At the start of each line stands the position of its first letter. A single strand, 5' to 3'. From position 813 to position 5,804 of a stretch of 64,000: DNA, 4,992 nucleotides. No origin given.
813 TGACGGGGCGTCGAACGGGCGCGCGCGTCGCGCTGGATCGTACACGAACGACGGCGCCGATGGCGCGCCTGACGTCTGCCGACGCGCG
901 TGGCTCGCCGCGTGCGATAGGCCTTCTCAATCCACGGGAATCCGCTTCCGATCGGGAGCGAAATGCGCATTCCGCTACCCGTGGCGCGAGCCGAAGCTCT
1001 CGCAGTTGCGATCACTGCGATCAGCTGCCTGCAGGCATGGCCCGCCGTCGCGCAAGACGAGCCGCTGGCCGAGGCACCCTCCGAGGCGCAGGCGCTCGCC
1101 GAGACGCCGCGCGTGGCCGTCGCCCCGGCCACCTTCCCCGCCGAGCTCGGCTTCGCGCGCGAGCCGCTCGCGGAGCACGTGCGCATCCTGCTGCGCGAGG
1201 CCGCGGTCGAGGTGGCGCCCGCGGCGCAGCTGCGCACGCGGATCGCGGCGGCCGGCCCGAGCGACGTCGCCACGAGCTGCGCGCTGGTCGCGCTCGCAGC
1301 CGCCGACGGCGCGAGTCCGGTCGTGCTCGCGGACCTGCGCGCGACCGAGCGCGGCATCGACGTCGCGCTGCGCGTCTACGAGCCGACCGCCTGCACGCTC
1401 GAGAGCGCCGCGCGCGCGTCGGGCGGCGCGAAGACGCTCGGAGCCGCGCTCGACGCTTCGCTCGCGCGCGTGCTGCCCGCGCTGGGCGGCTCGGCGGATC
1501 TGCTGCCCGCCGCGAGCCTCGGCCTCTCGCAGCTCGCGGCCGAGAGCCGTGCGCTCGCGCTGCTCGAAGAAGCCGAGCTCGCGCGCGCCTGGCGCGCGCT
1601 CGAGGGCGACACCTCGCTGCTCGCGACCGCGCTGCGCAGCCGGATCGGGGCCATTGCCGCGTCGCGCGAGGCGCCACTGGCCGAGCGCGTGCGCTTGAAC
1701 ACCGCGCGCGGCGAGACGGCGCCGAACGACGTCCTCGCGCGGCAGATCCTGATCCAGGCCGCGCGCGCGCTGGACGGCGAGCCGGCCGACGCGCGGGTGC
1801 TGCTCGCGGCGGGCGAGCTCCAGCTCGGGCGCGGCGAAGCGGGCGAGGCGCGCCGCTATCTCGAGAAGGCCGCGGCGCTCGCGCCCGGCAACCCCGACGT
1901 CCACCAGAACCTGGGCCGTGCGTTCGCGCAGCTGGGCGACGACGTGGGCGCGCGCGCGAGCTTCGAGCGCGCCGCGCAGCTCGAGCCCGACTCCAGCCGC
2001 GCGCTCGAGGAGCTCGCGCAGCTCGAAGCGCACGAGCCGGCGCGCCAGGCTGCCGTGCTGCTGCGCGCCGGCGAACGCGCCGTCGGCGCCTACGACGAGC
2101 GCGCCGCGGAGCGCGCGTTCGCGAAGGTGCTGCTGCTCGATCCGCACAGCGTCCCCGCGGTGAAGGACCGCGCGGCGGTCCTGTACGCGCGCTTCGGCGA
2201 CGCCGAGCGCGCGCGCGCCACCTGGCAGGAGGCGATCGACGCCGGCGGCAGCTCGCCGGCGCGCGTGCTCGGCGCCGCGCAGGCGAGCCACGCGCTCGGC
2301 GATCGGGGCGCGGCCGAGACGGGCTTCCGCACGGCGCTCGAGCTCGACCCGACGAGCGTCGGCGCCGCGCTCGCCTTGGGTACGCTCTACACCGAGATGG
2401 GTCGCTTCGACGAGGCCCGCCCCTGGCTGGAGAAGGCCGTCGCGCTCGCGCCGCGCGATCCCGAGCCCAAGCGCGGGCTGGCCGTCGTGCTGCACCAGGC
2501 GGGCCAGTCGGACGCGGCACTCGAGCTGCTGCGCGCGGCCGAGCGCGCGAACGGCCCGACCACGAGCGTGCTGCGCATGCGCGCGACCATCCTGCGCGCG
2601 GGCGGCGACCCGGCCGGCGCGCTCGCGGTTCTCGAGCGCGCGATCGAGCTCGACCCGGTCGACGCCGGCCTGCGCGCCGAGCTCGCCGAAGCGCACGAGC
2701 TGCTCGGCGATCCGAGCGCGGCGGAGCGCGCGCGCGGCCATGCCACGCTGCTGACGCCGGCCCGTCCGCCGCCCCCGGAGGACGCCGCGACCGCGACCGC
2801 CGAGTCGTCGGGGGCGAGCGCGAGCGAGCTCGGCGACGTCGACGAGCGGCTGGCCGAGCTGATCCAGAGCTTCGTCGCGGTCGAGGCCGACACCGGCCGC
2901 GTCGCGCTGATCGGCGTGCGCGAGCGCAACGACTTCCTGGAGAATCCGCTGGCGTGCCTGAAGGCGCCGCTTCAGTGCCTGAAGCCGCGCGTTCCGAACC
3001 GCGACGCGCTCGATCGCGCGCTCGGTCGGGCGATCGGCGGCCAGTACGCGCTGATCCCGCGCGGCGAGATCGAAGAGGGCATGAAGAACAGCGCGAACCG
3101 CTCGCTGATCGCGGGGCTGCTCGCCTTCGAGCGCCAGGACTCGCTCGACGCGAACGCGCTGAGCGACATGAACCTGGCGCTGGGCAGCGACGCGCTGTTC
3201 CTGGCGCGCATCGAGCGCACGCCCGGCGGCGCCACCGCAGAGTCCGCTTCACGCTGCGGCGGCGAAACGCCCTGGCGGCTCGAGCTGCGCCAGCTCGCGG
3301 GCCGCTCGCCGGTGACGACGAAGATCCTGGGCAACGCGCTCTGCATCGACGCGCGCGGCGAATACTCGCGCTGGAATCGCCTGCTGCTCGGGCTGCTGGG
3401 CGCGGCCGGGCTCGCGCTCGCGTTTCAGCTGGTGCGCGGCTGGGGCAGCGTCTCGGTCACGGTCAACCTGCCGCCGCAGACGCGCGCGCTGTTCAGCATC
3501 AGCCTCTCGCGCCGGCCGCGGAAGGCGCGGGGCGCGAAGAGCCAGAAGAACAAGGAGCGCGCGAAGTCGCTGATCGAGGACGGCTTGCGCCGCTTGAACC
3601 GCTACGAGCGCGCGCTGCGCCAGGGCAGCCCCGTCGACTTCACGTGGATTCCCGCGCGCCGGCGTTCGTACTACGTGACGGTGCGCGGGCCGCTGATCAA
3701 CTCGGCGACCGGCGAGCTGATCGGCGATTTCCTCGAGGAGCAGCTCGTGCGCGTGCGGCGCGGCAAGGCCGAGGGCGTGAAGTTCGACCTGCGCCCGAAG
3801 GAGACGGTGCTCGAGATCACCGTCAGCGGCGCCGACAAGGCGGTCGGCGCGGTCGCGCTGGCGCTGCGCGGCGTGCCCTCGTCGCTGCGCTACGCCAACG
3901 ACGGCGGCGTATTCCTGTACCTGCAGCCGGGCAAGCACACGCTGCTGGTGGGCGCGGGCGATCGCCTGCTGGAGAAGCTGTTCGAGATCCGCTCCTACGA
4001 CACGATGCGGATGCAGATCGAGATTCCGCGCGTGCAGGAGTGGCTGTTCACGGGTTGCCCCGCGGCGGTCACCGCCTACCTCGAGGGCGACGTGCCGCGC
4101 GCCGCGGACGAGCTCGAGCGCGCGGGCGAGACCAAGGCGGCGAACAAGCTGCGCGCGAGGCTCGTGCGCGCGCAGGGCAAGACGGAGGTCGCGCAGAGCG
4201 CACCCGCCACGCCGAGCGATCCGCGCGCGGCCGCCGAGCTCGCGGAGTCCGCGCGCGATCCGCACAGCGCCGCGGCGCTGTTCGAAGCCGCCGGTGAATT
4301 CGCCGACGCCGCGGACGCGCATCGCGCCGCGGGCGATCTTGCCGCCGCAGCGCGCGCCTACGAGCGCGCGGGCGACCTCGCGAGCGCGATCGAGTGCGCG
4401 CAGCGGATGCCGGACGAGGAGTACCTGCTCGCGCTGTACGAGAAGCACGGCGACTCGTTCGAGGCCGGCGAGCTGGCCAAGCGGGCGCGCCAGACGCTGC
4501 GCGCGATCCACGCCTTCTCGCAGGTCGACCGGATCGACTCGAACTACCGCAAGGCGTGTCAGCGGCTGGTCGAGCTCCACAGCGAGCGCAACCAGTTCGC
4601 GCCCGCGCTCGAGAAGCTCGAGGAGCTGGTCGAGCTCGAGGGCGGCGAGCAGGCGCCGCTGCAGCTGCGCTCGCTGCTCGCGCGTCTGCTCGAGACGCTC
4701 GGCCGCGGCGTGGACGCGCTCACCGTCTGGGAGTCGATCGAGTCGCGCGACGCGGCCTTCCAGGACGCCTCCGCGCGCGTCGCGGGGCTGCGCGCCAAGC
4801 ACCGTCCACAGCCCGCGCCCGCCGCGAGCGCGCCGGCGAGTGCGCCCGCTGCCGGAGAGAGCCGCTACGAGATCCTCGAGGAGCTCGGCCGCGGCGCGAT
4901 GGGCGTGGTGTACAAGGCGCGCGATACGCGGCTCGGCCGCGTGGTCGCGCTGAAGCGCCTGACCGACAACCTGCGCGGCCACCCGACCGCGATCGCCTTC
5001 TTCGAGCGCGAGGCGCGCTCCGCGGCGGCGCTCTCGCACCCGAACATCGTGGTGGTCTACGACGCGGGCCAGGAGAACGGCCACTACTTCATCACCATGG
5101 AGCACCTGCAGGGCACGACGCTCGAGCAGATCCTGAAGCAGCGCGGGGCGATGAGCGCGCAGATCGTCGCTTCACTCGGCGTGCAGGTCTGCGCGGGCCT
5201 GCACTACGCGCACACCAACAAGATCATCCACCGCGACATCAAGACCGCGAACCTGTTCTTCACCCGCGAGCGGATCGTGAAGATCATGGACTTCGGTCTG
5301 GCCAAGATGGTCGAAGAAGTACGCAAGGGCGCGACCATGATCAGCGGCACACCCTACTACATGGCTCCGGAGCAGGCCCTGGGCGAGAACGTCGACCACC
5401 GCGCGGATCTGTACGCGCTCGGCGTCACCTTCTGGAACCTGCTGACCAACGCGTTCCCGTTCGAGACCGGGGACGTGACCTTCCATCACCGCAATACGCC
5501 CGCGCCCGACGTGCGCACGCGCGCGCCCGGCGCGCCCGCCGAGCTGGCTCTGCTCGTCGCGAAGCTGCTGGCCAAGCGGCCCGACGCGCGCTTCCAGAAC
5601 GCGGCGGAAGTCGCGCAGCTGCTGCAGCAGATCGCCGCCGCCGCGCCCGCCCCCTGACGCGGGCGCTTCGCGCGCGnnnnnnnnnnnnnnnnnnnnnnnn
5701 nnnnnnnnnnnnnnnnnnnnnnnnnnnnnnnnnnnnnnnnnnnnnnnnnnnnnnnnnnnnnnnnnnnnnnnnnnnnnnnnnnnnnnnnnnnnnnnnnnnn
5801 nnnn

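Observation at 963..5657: Receptor Ser/Thr kinase with inverted domain order: periplasmic TPR sensor, single TM, long cytoplasmic linker, C-terminal Hanks kinase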

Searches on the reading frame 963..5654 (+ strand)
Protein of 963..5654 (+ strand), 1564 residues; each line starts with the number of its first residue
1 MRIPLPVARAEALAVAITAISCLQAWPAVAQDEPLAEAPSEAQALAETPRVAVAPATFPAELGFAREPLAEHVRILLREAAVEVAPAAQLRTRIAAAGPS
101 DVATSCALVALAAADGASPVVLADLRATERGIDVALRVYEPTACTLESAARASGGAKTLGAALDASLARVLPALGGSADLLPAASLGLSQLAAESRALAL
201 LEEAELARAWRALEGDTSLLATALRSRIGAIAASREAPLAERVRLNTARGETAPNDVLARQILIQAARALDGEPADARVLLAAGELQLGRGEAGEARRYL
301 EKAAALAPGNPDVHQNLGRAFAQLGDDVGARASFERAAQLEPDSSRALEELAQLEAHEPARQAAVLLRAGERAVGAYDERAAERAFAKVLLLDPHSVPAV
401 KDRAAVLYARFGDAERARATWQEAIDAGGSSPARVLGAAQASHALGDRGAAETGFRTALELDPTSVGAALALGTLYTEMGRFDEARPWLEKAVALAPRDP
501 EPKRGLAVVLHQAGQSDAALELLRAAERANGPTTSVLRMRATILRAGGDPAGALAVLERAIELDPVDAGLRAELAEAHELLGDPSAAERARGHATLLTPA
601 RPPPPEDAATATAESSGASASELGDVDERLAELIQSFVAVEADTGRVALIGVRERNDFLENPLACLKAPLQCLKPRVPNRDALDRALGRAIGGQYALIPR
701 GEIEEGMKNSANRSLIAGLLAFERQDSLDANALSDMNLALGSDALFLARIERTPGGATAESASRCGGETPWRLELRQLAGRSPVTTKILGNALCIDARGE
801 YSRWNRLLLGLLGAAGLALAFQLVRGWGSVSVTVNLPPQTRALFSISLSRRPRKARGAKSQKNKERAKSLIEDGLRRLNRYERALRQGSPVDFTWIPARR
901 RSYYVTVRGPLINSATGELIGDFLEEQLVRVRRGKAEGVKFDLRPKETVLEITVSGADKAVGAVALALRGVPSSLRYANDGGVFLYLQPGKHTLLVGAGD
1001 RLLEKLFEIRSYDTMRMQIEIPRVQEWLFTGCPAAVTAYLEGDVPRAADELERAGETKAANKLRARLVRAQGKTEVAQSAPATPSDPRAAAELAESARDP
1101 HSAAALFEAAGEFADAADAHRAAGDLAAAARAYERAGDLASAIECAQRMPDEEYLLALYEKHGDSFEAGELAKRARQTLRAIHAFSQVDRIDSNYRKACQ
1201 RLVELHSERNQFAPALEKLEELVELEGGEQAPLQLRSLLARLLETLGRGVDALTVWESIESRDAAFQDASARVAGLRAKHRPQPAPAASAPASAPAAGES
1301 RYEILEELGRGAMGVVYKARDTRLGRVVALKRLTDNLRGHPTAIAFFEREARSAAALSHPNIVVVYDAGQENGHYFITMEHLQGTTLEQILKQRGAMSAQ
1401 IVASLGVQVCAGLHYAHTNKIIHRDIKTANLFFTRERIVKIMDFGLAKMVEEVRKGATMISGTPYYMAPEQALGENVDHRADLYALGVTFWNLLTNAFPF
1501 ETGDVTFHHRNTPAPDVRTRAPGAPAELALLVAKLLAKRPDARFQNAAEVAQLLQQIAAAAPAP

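Call 5: search_protein_families(library=pfam, proteins=[window:963-5654:+], max_evalue=0.1)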
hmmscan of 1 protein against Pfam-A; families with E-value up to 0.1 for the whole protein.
window:963-5654:+ (1564 aa): 25 families
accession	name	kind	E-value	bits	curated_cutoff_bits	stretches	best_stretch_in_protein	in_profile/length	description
PF00069.31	Pkinase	-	5.2e-50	170.7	31.7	1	1302-1547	1-254/263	Protein kinase domain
PF07714.23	PK_Tyr_Ser-Thr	-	1.4e-33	116.8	23.1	1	1304-1544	3-249/258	Protein tyrosine and serine/threonine kinase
PF14559.12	TPR_19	-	1.4e-24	86.6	25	4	288-354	2-68/68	Tetratricopeptide repeat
PF13431.12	TPR_17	-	9.9e-22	75.8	24.4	2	455-486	2-33/34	Tetratricopeptide repeat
PF07719.23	TPR_2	-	6.4e-21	73.1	27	3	311-343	1-33/34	Tetratricopeptide repeat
PF13181.12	TPR_8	-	2.6e-18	65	25.7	1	470-498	5-33/34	Tetratricopeptide repeat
PF13428.12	TPR_14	-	7.5e-17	60.6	23.5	4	468-507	3-42/44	Tetratricopeptide repeat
PF13414.12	TPR_11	-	1.5e-16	60.2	26.8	3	473-514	1-42/42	TPR repeat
PF00515.34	TPR_1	-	2e-16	59.5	27.8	2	472-499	7-34/34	Tetratricopeptide repeat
PF13432.12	TPR_16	-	2.6e-13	50.6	32.7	4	470-529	1-60/65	Tetratricopeptide repeat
PF13424.12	TPR_12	-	2.2e-10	41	30.1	3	468-528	4-73/77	Tetratricopeptide repeat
PF23914.1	TPR_CcmH_CycH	-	7.7e-10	39.3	42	2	450-541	34-128/158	Cytochrome c-type biogenesis protein H TPR domain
PF13176.12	TPR_7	-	8.8e-08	32.1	27.9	1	469-500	2-35/36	Tetratricopeptide repeat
PF13174.12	TPR_6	-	5e-06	27.3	26.3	0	316-344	5-33/33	Tetratricopeptide repeat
PF13429.12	TPR_15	-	1e-05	25.5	26.2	2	471-593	151-273/280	Tetratricopeptide repeat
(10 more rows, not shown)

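Call 6: search_protein_families(library=ncbifam, proteins=[window:963-5654:+], max_evalue=0.1)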
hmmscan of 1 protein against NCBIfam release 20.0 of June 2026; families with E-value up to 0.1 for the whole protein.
window:963-5654:+ (1564 aa): 40 families (the best 25 are shown)
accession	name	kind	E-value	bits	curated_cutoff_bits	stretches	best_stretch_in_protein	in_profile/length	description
NF033483.0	PknB_PASTA_kin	equivalog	8.3e-83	279.3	450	1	1299-1559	6-270/563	Stk1 family PASTA domain-containing Ser/Thr kinase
NF052427.1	StpK7MSMEG_1200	equivalog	5.1e-47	160.6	900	1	1301-1557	8-268/601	serine/threonine protein kinase StpK7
NF047741.1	antiphage_MADS6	equivalog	1.8e-41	142.4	460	2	1408-1560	307-463/612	methylation-associated defense system protein kinase MAD6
NF009651.0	PRK13184.1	equivalog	1.9e-39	135.3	839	1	1301-1556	3-289/932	serine/threonine-protein kinase PknD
TIGR03903.1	TOMM_kin_cyc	equivalog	2.2e-31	108.6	705.75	1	1326-1557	4-247/1267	TOMM system kinase/cyclase fusion protein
NF038150.1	lanthi_synth_IV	equivalog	7.5e-26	90.7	650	1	1282-1560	175-459/851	class IV lanthionine synthetase LanL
TIGR02917.1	PEP_TPR_lipo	equivalog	7.6e-25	86.9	312.2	1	260-589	346-656/899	XrtA/PEP-CTERM system TPR-repeat protein PrsT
NF053615.1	SerThrKinAfsKStmc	equivalog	8.6e-23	80.9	1300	1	1302-1543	15-254/809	protein serine/threonine kinase AfsK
TIGR02521.1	type_IV_pilW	equivalog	7.8e-21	74.7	154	3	290-349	44-173/234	type IV pilus biogenesis/stability protein PilW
NF040959.1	MamA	equivalog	7e-20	71.3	200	4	441-564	80-203/204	magnetosome protein MamA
NF038151.1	lanthi_synth_III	equivalog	3.5e-17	62.1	575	1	1289-1497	210-426/833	class III lanthionine synthetase LanKC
NF033442.0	BREX_PglW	equivalog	1e-16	59.9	990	1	1231-1550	442-762/1391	BREX system serine/threonine kinase PglW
TIGR03939.1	PGA_TPR_OMP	equivalog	5.3e-12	44.8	366.65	1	476-599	96-220/800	poly-beta-1,6 N-acetyl-D-glucosamine export porin PgaA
NF033920.0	C39_PA2778_fam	equivalog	5.5e-12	45.6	150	2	431-528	155-252/255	PA2778 family cysteine peptidase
TIGR00540.1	TPR_hemY_coli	hypoth_equivalog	1.5e-11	43.7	142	2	259-334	308-382/385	heme biosynthesis-associated TPR protein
NF058632.1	SerThrKinPrkT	equivalog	2.4e-11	43.2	280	1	1300-1444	21-162/322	serine/threonine protein kinase PrkT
NF011463.0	PRK14879.1-4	equivalog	3.7e-09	36.3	188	1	1306-1455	21-168/237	Kae1-associated kinase Bud32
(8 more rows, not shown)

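Call 12: find_encoding_contigs(protein=window:963-5654:+, flank=3000, max_places=4)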
Protein window:963-5654:+ (1564 aa): no gene with exactly this product is on record in the collection.

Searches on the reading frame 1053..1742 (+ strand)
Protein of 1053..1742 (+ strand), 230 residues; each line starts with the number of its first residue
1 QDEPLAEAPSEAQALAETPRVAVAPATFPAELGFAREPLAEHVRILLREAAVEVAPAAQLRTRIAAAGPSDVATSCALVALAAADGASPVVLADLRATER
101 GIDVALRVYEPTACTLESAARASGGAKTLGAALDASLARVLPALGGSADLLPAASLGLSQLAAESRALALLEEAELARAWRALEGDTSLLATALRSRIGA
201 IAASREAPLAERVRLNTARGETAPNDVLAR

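Call 38: search_protein_families(library=pfam, proteins=[window:1053-1742:+], max_evalue=10)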
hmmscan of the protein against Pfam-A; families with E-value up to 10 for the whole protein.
window:1053-1742:+ (230 aa): 0 families
